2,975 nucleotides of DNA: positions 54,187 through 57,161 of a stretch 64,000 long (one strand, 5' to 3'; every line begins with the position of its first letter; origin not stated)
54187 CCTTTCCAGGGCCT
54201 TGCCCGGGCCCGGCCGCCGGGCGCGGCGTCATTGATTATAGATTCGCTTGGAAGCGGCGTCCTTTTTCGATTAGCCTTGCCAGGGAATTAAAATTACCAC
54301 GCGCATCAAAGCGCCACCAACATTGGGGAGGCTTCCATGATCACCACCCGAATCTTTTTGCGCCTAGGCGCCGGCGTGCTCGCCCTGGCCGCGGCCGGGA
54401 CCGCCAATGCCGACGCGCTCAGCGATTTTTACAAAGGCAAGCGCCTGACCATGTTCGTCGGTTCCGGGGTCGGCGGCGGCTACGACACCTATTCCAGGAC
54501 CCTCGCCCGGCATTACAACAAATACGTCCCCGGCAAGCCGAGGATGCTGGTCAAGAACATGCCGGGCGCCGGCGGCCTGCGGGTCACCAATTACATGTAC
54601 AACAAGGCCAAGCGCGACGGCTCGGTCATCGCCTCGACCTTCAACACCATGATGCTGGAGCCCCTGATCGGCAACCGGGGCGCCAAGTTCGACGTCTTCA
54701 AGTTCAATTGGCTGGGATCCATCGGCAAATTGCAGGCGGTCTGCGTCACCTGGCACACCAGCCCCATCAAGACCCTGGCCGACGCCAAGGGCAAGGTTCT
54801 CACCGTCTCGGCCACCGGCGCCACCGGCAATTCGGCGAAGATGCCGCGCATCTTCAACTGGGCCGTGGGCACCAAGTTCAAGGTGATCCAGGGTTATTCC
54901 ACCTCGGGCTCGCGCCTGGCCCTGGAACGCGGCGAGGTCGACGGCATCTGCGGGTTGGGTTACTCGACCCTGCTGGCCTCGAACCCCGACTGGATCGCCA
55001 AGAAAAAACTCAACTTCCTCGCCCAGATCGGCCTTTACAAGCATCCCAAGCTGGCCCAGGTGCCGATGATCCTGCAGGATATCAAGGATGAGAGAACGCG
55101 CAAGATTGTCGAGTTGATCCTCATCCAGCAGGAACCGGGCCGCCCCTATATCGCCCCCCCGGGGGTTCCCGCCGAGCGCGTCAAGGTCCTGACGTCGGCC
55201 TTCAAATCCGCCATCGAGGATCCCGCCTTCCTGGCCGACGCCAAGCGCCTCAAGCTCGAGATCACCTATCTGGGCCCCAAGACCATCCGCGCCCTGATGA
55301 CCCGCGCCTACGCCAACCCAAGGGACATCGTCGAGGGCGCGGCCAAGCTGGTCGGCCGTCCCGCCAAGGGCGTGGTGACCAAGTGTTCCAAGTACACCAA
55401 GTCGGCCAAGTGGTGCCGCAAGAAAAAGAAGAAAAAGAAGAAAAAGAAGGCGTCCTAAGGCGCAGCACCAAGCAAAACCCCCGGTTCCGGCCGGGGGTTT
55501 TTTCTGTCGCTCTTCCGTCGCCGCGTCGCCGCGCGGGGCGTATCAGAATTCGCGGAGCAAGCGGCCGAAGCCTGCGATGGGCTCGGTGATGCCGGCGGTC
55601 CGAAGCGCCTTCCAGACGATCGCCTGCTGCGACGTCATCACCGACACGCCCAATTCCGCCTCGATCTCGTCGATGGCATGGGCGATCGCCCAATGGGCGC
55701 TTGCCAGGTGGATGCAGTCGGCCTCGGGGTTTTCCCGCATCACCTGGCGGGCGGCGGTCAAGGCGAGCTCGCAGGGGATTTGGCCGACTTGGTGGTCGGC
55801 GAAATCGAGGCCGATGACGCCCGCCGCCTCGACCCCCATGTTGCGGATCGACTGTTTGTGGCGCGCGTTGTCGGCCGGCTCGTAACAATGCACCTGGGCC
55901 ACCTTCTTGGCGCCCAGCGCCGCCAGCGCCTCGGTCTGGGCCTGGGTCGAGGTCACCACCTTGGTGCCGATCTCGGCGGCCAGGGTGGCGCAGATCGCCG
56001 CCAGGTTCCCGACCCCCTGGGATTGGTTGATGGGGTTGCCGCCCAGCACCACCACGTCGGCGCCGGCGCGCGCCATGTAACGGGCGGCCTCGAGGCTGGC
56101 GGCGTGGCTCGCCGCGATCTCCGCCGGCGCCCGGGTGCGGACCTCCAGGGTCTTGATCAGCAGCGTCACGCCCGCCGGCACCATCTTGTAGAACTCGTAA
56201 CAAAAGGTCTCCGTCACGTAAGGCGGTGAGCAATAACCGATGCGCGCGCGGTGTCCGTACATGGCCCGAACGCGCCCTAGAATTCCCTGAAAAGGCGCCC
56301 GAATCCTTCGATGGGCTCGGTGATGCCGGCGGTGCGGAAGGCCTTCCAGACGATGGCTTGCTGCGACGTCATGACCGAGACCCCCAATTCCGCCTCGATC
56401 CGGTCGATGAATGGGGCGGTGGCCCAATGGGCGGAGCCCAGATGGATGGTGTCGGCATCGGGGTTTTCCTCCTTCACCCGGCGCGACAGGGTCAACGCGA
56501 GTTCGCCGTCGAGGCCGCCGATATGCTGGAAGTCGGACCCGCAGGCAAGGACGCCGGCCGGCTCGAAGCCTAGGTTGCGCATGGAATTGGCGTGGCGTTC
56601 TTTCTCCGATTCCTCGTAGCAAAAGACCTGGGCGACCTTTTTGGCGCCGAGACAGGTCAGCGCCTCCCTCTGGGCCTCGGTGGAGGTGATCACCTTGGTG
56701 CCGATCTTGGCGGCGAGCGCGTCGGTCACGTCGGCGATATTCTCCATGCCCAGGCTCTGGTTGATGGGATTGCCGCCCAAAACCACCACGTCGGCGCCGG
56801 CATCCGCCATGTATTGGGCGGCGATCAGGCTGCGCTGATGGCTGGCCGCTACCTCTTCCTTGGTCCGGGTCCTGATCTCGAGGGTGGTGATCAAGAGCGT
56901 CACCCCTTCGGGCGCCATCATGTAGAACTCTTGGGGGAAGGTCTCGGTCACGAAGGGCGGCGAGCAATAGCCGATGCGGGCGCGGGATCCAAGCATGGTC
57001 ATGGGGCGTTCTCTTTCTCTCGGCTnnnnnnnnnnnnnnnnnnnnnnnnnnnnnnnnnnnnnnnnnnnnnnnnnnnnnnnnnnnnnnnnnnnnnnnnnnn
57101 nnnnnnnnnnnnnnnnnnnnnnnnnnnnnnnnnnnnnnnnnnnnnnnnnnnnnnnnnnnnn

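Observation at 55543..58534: Tandem array of four AMDase/maleate-isomerase-family paralogues plus a fifth copy 2.3 kb away; three of the five carry Ser in place of the conserved catalytic Cys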

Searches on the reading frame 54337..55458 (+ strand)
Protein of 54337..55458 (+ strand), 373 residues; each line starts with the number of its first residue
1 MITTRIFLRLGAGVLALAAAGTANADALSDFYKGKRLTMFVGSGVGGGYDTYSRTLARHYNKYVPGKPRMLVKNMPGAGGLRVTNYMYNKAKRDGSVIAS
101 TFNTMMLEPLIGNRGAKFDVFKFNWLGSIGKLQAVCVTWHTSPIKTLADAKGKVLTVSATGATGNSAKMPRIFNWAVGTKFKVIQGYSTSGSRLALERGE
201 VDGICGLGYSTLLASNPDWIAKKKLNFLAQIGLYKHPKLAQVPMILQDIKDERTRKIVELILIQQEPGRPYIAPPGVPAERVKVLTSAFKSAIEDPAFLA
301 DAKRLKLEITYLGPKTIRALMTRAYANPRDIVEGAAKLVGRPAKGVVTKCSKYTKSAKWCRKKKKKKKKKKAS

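Call 3: search_protein_families(library=pfam, proteins=[window:54337-55458:+], max_evalue=0.01)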
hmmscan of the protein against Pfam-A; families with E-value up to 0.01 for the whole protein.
window:54337-55458:+ (373 aa): 1 family
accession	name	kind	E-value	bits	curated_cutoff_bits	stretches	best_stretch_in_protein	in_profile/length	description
PF03401.19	TctC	-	4.5e-09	36.7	27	1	70-308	17-245/274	Tripartite tricarboxylate transporter family receptor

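Call 4: search_protein_families(library=ncbifam, proteins=[window:54337-55458:+], max_evalue=0.01)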
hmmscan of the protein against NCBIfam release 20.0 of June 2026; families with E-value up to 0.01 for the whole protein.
window:54337-55458:+ (373 aa): 1 family
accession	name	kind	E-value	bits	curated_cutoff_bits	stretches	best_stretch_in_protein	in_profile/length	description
TIGR02122.1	TRAP_TAXI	subfamily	5.1e-05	22.3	84.35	1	14-205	12-195/320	TAXI family TRAP transporter solute-binding subunit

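Call 49: search_solved_structures(query=window:54337-55458:+, max_evalue=0.01, show_alignments=0)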
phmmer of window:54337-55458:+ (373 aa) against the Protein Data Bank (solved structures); distinct sequences matched with E-value up to 0.01: 1.
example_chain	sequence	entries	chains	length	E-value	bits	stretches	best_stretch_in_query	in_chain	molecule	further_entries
2dvz_A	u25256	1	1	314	0.0062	18.9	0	29-298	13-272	Putative exported protein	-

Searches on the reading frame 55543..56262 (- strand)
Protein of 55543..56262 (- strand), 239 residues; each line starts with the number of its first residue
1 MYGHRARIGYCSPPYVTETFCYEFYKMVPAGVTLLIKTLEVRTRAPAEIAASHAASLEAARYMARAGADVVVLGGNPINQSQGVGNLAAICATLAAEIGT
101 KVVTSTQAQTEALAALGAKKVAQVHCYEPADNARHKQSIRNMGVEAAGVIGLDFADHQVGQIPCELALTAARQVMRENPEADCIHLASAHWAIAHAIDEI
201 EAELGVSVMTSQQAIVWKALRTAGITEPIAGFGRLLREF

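Call 3: search_protein_families(library=pfam, proteins=[window:55543-56262:-], max_evalue=0.01)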
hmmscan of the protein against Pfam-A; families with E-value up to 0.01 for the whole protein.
window:55543-56262:- (239 aa): 2 families
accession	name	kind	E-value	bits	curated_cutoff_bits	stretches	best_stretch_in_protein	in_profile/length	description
PF17645.6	Amdase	-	2e-18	67.4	25.9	1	57-236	48-228/228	Arylmalonate decarboxylase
PF01177.27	Asp_Glu_race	-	3.8e-05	24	31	1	40-219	40-211/211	Asp/Glu/Hydantoin racemase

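Call 4: search_protein_families(library=ncbifam, proteins=[window:55543-56262:-], max_evalue=0.01)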
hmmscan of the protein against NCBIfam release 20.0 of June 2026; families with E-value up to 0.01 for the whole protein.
window:55543-56262:- (239 aa): 3 families
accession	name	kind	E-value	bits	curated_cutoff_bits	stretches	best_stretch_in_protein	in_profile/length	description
NF052327.1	arylmal_decarb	equivalog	8.6e-20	71.4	225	1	26-236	20-230/231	arylmalonate decarboxylase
TIGR02990.1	ectoine_eutA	equivalog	7.4e-19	68.2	318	1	59-236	63-237/239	ectoine utilization protein EutA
NF007073.0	PRK09522.1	equivalog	0.00018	20.5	738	1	36-119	239-328/531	bifunctional anthranilate synthase glutamate amidotransferase component TrpG/anthranilate phosphoribosyltransferase TrpD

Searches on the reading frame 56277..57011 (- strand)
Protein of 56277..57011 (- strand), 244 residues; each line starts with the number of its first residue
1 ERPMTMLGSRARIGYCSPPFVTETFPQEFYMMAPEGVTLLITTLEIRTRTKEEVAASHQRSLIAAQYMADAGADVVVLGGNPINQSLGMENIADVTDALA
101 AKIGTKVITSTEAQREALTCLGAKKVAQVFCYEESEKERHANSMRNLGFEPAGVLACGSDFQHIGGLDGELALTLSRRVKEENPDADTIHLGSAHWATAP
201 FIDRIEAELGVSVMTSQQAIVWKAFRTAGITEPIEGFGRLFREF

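Call 3: search_protein_families(library=pfam, proteins=[window:56277-57011:-], max_evalue=0.01)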
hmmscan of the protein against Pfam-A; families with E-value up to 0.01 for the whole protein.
window:56277-57011:- (244 aa): 2 families
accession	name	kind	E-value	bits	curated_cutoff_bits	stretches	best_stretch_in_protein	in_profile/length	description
PF17645.6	Amdase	-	1.6e-17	64.4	25.9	1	14-241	2-228/228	Arylmalonate decarboxylase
PF01177.27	Asp_Glu_race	-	1.7e-06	28.4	31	1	45-224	40-211/211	Asp/Glu/Hydantoin racemase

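Call 4: search_protein_families(library=ncbifam, proteins=[window:56277-57011:-], max_evalue=0.01)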
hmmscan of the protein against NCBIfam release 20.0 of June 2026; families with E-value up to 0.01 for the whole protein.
window:56277-57011:- (244 aa): 2 families
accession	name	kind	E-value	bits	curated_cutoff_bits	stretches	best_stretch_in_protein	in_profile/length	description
NF052327.1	arylmal_decarb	equivalog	1.8e-19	70.3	225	1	13-241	3-230/231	arylmalonate decarboxylase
TIGR02990.1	ectoine_eutA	equivalog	7.7e-17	61.6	318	1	31-241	28-237/239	ectoine utilization protein EutA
